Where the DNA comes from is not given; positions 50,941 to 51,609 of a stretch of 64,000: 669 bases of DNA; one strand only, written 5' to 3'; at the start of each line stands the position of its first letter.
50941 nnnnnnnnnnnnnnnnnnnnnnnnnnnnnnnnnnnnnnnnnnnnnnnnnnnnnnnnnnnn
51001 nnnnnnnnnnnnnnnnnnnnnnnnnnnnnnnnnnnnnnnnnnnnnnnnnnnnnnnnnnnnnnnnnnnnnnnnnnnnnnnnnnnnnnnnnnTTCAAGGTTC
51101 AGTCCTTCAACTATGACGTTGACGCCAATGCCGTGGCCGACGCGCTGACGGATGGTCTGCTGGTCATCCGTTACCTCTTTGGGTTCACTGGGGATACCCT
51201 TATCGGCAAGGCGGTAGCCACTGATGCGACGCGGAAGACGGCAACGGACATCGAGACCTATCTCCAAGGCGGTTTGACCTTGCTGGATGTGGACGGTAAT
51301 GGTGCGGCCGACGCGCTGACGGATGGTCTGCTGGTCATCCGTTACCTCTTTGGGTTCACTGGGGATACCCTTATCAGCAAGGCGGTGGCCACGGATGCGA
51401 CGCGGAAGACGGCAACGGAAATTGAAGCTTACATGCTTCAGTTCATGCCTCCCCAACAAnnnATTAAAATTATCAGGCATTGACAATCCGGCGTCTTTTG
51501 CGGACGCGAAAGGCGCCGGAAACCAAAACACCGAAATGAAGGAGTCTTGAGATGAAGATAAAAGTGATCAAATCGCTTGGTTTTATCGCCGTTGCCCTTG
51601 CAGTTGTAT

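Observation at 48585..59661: Four-gene cluster of secreted cohesin-like and dockerin-like proteins: candidate self-assembling cell-surface scaffold in a non-cellulolytic Gram-negative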

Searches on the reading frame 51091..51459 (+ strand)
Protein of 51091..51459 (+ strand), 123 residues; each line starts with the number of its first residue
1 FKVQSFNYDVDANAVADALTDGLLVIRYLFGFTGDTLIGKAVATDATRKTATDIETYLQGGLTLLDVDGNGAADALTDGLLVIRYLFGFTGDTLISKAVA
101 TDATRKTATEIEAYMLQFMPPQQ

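Call 20: search_solved_structures(query=window:51091-51459:+, max_evalue=10, show_alignments=3)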
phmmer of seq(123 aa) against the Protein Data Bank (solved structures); distinct sequences matched with E-value up to 10: 5.
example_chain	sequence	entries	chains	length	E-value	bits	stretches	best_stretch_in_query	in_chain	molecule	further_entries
4uyp_B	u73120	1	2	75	0.22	15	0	59-88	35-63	Cellulosomal scaffoldin adaptor protein B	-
4uyq_B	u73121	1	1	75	0.23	15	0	59-88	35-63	Cellulosomal scaffoldin adaptor protein B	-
1kfw_A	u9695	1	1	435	0.47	14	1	23-82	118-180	chitinase B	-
8xji_L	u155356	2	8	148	1.4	12.5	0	29-74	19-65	Calmodulin-1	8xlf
6jii_C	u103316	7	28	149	1.5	12.4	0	29-74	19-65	Calmodulin-1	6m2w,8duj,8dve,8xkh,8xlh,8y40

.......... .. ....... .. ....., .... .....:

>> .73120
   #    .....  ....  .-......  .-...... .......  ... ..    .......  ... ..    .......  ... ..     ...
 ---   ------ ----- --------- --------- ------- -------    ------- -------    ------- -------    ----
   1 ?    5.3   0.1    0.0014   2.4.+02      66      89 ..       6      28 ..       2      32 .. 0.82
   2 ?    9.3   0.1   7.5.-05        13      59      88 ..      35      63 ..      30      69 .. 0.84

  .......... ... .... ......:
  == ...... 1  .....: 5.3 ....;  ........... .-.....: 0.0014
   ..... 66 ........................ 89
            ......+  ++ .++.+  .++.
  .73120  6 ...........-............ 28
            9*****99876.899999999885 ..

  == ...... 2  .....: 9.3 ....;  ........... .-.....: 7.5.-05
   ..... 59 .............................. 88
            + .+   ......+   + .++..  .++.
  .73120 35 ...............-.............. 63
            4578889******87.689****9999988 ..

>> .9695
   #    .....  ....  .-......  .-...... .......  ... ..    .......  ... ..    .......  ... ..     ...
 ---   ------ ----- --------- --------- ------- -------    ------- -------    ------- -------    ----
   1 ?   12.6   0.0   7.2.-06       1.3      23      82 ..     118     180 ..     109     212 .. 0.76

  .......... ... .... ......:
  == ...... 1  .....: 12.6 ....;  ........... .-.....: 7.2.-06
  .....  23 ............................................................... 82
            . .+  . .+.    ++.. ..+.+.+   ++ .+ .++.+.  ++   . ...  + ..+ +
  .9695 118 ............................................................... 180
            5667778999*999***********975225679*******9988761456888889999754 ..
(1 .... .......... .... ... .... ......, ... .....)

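Call 21: search_protein_families(library=pfam, proteins=[window:51091-51459:+], max_evalue=1)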
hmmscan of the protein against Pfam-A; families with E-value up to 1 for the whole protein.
seq(123 aa): 3 families
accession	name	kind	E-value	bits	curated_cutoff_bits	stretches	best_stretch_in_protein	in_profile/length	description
PF16902.11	FokI_D3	-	0.0034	17.6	29.2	0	36-59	16-39/69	FokI, D3 domain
PF00404.24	Dockerin_1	-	0.008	16.8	22.9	2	8-86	2-56/57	Dockerin type I domain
PF13631.11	Cytochrom_B_N_2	-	0.047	14.1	27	0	79-105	33-59/169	Cytochrome b(N-terminal)/b6/petB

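Call 89: search_solved_structures(query=A8, max_evalue=10, show_alignments=2)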
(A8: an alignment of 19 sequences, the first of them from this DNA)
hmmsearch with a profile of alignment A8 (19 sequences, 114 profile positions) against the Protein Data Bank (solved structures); distinct sequences matched with E-value up to 10: 78 (the best 60 are shown).
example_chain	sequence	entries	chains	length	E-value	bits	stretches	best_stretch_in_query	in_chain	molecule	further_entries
8xji_L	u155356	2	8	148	0.13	15.5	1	24-92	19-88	Calmodulin-1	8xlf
6jii_C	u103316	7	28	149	0.13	15.4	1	24-92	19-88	Calmodulin-1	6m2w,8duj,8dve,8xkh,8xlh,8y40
4uyq_B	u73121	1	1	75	0.34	14.1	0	59-82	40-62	Cellulosomal scaffoldin adaptor protein B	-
4uyp_B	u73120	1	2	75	0.43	13.8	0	59-83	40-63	Cellulosomal scaffoldin adaptor protein B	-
2fjr_A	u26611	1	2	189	0.44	13.7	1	22-77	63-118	Repressor protein CI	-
9kvo_C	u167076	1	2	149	0.66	13.2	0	24-90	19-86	Calmodulin-1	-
9kuz_C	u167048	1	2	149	0.71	13.1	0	24-90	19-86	Calmodulin-1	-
9kuu_C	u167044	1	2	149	0.81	12.9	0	40-93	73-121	Calmodulin-1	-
1dmo_A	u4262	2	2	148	0.86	12.8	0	24-86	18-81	CALMODULIN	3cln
6u39_A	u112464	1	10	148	0.88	12.8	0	40-92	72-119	Calmodulin-1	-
9mxd_A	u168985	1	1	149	0.88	12.8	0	24-90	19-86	Calmodulin-1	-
7jts_t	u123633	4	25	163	0.9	12.7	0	24-83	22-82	Calmodulin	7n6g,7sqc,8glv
8z5m_D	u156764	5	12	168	0.99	12.6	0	24-89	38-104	Calmodulin-3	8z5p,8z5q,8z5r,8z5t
5dow_A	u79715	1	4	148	1.1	12.4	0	24-90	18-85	Calmodulin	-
1xfu_O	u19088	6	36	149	1.2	12.4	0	40-92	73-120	Calmodulin 2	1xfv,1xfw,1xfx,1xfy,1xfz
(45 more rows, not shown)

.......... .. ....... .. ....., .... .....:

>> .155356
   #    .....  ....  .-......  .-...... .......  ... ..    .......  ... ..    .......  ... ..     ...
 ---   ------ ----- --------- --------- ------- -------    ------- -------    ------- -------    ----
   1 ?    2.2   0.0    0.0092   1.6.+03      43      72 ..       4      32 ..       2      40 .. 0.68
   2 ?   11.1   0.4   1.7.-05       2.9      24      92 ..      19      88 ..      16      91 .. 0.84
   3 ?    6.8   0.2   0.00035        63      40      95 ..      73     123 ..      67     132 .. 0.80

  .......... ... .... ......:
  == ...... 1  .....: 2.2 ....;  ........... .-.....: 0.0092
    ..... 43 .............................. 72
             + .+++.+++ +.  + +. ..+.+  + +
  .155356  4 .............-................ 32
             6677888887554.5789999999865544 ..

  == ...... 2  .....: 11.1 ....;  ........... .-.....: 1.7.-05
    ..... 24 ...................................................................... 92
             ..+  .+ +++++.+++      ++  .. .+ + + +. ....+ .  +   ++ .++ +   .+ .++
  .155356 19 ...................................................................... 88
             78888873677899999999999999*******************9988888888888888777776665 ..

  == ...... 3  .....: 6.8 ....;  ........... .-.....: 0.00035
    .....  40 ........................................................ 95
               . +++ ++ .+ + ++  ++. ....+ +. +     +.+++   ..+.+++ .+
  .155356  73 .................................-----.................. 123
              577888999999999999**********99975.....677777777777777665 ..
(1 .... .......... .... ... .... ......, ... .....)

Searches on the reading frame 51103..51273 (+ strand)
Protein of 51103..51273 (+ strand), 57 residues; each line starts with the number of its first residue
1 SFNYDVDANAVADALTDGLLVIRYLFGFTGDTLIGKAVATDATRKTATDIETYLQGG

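Call 48: search_solved_structures(query=A5, max_evalue=10, show_alignments=4)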
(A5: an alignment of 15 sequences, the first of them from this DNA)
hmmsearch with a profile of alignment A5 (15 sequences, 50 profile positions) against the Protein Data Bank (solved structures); distinct sequences matched with E-value up to 10: 2.
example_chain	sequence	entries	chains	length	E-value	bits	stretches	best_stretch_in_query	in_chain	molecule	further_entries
4uyq_B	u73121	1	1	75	2.3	11.3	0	1-23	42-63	Cellulosomal scaffoldin adaptor protein B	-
4uyp_B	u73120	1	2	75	3.9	10.5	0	1-23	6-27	Cellulosomal scaffoldin adaptor protein B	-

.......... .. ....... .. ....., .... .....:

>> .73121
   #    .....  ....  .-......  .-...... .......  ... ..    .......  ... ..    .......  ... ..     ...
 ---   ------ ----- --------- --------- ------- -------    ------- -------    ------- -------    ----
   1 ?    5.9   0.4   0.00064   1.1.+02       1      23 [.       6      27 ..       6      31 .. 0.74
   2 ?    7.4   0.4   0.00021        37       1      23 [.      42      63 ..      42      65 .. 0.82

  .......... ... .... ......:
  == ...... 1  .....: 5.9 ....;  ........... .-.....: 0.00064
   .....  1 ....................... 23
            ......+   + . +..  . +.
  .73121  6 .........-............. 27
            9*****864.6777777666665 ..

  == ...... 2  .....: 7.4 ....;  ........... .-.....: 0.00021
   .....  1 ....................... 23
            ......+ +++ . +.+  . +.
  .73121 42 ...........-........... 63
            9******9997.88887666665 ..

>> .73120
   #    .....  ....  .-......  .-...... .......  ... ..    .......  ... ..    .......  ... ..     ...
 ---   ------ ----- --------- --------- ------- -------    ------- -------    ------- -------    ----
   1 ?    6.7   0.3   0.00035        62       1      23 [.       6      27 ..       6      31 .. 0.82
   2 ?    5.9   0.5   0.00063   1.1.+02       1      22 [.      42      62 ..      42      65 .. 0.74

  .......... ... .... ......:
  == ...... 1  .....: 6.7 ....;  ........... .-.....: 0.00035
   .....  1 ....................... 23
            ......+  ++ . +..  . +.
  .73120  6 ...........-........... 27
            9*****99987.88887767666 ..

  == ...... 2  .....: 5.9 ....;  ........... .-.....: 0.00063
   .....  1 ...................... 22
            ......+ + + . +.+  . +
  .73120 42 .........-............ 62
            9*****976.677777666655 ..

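Call 73: find_homologous_proteins(query=A5, max_evalue=0.001)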
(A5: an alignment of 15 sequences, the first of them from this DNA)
Query A5 (15 sequences) (57 aa, profile of the alignment): 1031 proteins with E <= 0.001 among 2088 candidates; the best 120 are listed.
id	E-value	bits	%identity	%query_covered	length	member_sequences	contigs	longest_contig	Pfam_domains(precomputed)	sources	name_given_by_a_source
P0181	1.9e-32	129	60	91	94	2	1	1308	-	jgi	jgi:hypothetical protein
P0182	6.7e-32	127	60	88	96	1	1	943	-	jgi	jgi:hypothetical protein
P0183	6.0e-31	124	52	91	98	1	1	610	-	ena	-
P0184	7.9e-31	123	51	89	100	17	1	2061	-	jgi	jgi:hypothetical protein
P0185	1.0e-30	123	53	93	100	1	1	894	-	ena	-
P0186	1.2e-30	123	49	93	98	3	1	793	-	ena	-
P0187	1.8e-30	122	59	89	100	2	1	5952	-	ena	-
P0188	2.1e-30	122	51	89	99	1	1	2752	-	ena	-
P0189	2.2e-30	122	59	89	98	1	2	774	-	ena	-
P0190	2.3e-30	122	61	89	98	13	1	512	-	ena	-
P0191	3.4e-30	121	49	89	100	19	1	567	-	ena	-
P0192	7.2e-30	120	61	89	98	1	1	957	-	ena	-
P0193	8.4e-30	120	58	88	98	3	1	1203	-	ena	-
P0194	1.5e-29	119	55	89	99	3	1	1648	-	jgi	jgi:hypothetical protein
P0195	1.6e-29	119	57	89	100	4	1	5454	-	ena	-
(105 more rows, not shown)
